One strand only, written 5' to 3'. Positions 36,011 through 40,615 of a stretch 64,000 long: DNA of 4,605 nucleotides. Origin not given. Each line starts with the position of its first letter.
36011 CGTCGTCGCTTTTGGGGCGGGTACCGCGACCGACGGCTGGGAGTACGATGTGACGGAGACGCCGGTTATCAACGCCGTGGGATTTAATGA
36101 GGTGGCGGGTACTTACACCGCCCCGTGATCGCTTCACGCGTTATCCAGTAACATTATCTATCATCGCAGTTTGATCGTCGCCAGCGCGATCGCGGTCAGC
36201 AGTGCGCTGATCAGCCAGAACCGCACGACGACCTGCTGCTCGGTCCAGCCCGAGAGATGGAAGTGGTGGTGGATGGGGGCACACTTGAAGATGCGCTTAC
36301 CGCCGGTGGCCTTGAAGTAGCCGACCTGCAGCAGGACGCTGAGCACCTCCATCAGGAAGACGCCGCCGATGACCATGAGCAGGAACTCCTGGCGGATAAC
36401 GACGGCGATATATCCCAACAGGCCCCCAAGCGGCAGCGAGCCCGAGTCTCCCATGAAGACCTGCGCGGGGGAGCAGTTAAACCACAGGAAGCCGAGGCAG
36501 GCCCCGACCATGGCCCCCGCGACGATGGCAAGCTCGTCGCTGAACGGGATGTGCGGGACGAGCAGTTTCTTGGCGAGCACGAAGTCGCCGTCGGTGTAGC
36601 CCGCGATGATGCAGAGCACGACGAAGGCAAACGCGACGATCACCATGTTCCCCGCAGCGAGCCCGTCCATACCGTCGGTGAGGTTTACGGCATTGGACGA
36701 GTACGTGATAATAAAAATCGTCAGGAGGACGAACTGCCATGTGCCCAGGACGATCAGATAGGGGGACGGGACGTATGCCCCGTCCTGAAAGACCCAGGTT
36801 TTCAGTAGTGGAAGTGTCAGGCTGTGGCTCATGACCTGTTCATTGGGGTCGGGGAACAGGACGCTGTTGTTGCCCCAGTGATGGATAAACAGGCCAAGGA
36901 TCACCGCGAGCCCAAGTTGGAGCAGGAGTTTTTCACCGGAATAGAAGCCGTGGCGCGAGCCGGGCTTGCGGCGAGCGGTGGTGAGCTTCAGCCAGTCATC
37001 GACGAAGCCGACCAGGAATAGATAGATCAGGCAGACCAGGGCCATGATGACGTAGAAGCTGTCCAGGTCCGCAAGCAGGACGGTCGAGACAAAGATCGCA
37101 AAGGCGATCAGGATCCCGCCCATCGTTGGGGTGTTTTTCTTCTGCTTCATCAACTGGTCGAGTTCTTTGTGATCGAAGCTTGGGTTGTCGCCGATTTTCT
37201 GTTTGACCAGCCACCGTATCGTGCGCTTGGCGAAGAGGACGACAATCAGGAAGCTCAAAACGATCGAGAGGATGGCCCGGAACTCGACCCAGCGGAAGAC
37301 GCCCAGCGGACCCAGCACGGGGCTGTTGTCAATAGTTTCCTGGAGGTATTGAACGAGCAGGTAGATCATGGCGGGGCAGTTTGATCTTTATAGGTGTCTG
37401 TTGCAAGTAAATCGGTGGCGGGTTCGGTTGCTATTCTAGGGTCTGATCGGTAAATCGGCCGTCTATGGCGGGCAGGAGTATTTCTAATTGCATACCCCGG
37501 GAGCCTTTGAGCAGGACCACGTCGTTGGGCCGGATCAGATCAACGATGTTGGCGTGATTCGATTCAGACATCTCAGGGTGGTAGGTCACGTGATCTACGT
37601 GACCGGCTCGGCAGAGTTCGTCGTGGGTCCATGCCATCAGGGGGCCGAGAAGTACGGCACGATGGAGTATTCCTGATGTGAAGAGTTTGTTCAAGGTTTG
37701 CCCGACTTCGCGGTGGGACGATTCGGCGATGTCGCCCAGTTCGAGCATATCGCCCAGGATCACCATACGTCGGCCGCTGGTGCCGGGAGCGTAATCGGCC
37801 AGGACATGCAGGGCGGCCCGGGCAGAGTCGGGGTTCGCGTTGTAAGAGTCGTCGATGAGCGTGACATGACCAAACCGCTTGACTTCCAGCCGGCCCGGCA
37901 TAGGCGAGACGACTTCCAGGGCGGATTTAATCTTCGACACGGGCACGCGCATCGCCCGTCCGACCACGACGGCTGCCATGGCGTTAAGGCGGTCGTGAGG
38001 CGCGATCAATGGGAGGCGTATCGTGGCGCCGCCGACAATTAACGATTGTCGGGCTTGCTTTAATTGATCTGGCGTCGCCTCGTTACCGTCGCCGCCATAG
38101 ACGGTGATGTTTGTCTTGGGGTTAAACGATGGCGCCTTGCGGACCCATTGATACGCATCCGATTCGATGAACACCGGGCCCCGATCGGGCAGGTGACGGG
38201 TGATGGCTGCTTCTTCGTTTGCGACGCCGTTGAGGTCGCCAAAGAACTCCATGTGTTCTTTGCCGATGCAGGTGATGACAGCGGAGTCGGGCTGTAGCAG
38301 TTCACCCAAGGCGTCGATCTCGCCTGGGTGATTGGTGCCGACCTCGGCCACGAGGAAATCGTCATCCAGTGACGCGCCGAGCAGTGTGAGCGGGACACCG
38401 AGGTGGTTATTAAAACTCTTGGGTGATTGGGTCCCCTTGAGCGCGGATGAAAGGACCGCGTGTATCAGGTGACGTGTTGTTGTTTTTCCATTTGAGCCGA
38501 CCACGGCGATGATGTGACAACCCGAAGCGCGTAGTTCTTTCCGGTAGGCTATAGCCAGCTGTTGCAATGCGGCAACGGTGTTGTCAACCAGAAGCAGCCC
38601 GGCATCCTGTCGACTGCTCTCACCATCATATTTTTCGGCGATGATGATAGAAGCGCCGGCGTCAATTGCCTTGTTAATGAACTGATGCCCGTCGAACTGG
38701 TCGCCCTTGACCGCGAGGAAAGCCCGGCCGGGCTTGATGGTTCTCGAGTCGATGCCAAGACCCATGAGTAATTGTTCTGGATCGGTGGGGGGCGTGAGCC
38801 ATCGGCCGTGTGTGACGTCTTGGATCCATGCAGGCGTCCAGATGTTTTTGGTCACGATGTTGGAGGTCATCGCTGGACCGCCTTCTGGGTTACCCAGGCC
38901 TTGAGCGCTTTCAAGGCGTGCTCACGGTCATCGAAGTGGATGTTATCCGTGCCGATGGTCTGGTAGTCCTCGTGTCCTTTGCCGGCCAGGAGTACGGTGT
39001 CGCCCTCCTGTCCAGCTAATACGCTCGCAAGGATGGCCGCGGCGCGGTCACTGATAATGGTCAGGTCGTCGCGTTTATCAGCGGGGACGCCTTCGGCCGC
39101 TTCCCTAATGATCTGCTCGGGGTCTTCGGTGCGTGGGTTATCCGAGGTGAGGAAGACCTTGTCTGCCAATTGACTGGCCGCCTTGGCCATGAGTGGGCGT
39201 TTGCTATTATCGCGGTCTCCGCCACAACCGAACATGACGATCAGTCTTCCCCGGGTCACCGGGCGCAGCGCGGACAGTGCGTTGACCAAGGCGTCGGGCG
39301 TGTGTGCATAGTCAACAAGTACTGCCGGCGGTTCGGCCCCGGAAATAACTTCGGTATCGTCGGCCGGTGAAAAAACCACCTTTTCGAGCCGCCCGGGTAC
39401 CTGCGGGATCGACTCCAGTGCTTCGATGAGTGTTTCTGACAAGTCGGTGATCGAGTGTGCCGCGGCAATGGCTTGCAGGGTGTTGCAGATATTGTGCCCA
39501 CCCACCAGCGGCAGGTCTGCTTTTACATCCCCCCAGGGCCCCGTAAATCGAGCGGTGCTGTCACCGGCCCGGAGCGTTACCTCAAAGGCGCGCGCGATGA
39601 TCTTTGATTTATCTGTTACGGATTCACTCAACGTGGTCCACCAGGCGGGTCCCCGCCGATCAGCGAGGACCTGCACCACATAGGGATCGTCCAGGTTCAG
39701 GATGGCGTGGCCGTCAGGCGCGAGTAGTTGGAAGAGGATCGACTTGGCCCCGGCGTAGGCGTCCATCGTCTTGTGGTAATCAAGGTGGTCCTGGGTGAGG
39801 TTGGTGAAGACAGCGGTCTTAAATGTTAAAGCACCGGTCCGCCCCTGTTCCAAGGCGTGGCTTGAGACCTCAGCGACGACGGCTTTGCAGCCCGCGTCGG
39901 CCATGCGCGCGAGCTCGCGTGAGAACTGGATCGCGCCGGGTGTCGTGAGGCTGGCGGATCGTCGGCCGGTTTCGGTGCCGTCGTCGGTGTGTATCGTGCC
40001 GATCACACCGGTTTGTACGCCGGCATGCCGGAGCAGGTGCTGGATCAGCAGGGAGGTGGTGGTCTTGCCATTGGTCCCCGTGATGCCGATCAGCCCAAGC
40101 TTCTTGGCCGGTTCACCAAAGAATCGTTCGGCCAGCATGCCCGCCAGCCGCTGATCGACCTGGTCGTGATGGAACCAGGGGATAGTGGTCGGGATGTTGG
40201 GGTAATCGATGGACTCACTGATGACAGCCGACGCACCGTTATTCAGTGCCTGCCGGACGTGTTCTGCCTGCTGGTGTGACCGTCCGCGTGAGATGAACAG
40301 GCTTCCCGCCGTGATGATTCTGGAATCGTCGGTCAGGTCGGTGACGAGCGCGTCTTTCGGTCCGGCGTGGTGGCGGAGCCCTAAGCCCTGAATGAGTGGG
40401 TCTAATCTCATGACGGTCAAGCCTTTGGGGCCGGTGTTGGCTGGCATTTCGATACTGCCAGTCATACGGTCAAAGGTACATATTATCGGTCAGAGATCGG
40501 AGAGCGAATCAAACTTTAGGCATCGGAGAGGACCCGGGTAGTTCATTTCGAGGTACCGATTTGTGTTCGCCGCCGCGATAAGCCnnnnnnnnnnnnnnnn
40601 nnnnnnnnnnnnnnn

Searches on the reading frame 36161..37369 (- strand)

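Call 55: search_protein_families(library=pfam, proteins=[window:36161-37369:-], max_evalue=0.0001)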
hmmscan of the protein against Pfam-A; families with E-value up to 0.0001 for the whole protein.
window:36161-37369:- (402 aa): 1 family
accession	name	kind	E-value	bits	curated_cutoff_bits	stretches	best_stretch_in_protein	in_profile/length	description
PF00953.26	Glycos_transf_4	-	2.3e-28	99.6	27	1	108-324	2-158/160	Glycosyl transferase family 4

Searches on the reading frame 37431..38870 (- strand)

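Call 55: search_protein_families(library=pfam, proteins=[window:37431-38870:-], max_evalue=0.0001)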
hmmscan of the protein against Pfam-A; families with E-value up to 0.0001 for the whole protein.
window:37431-38870:- (479 aa): 3 families
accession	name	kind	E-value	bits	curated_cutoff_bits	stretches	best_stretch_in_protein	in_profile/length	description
PF08245.18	Mur_ligase_M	-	2.1e-29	103.4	24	1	123-303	1-199/200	Mur ligase middle domain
PF02875.26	Mur_ligase_C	-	3.2e-18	67.2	28.4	1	326-458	1-127/127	Mur ligase, glutamate ligase domain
PF01225.30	Mur_ligase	-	1.1e-11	45.4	21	1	37-109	4-94/95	Mur ligase family, catalytic domain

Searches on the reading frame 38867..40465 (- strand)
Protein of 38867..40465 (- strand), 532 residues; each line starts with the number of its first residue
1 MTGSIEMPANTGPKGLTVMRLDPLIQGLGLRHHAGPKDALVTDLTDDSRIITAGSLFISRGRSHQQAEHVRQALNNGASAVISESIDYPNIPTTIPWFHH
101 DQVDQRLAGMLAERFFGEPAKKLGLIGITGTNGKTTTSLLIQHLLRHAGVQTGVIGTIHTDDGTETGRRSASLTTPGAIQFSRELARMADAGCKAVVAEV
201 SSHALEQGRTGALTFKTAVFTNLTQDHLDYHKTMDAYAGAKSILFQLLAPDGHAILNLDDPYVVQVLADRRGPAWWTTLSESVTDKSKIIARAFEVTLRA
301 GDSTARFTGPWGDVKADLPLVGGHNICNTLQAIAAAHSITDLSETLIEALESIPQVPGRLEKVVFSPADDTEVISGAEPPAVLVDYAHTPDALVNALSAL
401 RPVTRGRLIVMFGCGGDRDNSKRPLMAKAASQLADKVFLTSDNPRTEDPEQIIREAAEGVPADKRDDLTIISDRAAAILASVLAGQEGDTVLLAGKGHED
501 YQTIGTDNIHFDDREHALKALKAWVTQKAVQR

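Call 55: search_protein_families(library=pfam, proteins=[window:38867-40465:-], max_evalue=0.0001)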
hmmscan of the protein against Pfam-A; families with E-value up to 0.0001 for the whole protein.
window:38867-40465:- (532 aa): 2 families
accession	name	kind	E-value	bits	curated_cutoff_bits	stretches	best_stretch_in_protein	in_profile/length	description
PF08245.18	Mur_ligase_M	-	2e-49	168.7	24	1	128-336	1-200/200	Mur ligase middle domain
PF02875.26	Mur_ligase_C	-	8.7e-32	111.1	28.4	1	372-497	4-127/127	Mur ligase, glutamate ligase domain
